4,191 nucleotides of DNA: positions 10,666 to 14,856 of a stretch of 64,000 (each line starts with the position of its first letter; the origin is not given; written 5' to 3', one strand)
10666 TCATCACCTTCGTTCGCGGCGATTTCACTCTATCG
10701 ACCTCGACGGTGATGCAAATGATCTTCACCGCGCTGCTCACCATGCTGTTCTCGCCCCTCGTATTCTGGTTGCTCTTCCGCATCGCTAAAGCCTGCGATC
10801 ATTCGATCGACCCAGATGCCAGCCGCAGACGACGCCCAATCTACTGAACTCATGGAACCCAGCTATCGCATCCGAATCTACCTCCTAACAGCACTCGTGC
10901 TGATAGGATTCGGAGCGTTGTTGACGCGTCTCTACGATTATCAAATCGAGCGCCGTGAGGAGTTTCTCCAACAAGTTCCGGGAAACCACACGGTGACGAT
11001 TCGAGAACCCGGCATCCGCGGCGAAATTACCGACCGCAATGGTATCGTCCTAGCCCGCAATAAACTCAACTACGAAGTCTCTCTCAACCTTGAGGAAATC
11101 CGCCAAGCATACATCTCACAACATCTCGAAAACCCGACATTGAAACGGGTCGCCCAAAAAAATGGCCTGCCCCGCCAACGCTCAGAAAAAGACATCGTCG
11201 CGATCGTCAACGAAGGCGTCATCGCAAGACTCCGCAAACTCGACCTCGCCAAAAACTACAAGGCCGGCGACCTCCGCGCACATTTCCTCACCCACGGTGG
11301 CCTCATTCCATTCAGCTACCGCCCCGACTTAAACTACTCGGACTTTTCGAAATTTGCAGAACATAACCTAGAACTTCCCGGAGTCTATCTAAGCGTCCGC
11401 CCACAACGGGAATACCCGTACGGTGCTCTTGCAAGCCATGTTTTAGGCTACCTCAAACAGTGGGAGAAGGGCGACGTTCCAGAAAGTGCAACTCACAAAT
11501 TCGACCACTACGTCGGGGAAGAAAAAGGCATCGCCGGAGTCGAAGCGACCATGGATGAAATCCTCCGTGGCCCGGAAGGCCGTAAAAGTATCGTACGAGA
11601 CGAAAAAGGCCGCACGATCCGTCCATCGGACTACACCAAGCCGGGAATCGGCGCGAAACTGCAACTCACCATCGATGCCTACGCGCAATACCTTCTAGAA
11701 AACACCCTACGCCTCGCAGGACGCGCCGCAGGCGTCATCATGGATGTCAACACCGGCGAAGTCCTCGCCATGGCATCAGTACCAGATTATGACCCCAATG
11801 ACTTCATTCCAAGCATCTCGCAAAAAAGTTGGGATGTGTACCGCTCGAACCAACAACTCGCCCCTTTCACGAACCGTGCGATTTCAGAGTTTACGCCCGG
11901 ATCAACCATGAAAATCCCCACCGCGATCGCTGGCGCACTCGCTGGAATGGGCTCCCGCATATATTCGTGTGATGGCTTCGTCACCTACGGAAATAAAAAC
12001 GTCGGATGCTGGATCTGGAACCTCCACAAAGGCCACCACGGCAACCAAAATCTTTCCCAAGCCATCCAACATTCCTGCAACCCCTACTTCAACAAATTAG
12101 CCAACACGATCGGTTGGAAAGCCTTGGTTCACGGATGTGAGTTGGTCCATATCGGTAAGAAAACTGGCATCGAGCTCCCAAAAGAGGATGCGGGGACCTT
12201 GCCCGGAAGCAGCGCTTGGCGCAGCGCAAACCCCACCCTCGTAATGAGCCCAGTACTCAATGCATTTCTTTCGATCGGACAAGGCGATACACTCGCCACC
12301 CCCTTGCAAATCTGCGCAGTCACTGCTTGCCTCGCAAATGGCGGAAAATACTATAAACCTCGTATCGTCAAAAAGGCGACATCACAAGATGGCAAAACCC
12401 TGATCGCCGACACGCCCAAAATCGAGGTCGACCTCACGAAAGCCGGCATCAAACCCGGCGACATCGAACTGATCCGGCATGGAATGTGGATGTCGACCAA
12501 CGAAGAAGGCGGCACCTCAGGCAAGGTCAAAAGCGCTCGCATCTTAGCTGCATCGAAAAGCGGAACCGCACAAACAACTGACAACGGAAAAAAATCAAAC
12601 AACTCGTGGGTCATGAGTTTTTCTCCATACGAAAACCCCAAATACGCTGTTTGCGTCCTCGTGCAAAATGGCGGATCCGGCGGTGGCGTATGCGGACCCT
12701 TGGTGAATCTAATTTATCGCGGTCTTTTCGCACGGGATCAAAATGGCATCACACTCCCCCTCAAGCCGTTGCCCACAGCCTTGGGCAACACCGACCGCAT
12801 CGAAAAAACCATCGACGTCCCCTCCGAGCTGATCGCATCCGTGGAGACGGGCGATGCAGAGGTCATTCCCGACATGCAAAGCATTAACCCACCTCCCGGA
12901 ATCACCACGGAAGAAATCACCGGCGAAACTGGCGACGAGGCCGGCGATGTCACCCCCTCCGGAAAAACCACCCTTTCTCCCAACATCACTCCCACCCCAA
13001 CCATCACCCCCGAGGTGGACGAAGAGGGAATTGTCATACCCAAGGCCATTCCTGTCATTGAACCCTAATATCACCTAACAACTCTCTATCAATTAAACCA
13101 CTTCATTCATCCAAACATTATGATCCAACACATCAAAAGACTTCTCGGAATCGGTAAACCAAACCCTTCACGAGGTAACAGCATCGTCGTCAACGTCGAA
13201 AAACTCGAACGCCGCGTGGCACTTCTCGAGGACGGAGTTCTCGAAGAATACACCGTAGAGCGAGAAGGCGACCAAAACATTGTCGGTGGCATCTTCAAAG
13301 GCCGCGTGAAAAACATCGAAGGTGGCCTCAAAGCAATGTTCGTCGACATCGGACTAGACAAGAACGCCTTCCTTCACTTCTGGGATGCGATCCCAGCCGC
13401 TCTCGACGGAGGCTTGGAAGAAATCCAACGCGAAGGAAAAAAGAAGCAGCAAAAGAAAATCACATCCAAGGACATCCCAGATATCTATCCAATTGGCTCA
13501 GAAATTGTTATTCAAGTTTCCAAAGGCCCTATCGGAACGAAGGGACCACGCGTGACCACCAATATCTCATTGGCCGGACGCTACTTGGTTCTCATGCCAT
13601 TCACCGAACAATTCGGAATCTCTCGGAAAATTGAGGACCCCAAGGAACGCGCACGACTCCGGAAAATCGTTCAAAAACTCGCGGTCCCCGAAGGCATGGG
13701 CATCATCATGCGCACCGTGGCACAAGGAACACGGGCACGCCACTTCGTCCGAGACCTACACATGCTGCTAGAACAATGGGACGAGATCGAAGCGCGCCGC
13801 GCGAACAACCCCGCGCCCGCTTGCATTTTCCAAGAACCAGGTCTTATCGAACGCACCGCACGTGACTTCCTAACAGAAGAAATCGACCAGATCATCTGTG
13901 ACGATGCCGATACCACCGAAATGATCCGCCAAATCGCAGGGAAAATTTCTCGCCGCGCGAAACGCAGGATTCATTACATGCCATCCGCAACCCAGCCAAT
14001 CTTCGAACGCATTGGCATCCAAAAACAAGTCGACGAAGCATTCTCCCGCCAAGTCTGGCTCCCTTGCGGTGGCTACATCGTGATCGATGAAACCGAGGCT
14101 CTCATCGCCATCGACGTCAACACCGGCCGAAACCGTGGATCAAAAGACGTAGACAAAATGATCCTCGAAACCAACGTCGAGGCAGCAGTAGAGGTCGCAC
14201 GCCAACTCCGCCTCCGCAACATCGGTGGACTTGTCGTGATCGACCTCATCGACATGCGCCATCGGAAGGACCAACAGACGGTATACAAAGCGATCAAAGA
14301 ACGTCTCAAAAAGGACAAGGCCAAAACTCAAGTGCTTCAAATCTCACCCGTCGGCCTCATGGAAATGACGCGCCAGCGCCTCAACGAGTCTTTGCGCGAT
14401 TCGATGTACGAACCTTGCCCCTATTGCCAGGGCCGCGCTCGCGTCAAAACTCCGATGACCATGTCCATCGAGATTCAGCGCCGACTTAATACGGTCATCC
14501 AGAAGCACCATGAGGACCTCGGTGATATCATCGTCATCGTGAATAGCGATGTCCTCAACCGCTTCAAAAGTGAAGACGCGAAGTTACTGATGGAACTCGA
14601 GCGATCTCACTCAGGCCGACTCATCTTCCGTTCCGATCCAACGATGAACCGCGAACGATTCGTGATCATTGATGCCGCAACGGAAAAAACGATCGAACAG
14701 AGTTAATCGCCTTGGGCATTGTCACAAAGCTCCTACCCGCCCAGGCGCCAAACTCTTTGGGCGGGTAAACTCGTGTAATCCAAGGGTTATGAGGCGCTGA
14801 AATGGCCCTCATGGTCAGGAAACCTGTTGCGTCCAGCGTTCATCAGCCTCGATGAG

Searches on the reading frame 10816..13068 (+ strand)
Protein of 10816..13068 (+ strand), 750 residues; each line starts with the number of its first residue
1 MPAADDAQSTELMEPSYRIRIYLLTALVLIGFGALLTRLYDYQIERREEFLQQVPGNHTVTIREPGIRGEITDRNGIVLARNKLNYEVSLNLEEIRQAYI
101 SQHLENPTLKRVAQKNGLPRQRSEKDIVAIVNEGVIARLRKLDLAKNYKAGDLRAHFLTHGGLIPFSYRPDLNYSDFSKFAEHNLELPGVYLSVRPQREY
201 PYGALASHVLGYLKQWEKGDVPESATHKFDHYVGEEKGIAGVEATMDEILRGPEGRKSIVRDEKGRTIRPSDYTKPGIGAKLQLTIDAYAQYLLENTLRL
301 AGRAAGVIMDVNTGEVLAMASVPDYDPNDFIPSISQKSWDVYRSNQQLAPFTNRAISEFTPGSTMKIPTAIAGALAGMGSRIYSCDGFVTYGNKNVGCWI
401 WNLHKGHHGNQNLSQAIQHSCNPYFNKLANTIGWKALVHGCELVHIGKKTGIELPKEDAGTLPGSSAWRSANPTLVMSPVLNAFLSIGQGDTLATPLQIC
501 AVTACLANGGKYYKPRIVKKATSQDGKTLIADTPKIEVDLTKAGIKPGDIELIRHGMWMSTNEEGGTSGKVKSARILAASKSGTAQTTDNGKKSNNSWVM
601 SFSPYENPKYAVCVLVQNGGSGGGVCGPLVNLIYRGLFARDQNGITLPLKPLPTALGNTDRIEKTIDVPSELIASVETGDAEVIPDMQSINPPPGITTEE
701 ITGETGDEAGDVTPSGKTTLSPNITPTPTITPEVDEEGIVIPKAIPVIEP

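Call 62: search_protein_families(library=pfam, proteins=[window:10816-13068:+], max_evalue=0.00001)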
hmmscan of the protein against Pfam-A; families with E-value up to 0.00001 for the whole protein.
window:10816-13068:+ (750 aa): 2 families
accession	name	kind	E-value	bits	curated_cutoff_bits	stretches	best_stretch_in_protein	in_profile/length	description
PF00905.27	Transpeptidase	-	1.9e-54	185.4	22.1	1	306-633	3-297/299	Penicillin binding protein transpeptidase domain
PF03717.20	PBP_dimer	-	3.3e-28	99.8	24.4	1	64-269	2-177/180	Penicillin-binding Protein dimerisation domain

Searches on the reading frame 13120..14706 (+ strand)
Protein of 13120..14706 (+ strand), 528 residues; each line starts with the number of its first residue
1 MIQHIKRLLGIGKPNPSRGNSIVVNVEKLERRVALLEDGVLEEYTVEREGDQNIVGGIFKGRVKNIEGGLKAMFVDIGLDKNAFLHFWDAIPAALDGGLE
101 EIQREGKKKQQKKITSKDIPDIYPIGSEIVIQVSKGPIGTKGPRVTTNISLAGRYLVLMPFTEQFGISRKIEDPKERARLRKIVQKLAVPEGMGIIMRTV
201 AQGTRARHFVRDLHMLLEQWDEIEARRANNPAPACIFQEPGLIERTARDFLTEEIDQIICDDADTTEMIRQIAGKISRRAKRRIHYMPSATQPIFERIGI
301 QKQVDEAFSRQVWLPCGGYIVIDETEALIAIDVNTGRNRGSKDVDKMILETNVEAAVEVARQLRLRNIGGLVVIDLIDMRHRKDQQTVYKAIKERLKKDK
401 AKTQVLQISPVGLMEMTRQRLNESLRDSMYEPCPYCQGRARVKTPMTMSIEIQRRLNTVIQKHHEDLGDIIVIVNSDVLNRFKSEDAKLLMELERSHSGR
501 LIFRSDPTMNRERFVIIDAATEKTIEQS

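Call 62: search_protein_families(library=pfam, proteins=[window:13120-14706:+], max_evalue=0.00001)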
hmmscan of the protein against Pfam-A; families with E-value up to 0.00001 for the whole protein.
window:13120-14706:+ (528 aa): 2 families
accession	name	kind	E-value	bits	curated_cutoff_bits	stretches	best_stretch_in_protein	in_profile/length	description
PF10150.14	RNase_E_G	-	6.1e-100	334.5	25.5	1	150-420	1-269/270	Ribonuclease E/G family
PF20833.2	RNase_E_G_Thio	-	5.7e-06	26.8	26.8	0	432-516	1-83/86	RNase E/G, Thioredoxin-like domain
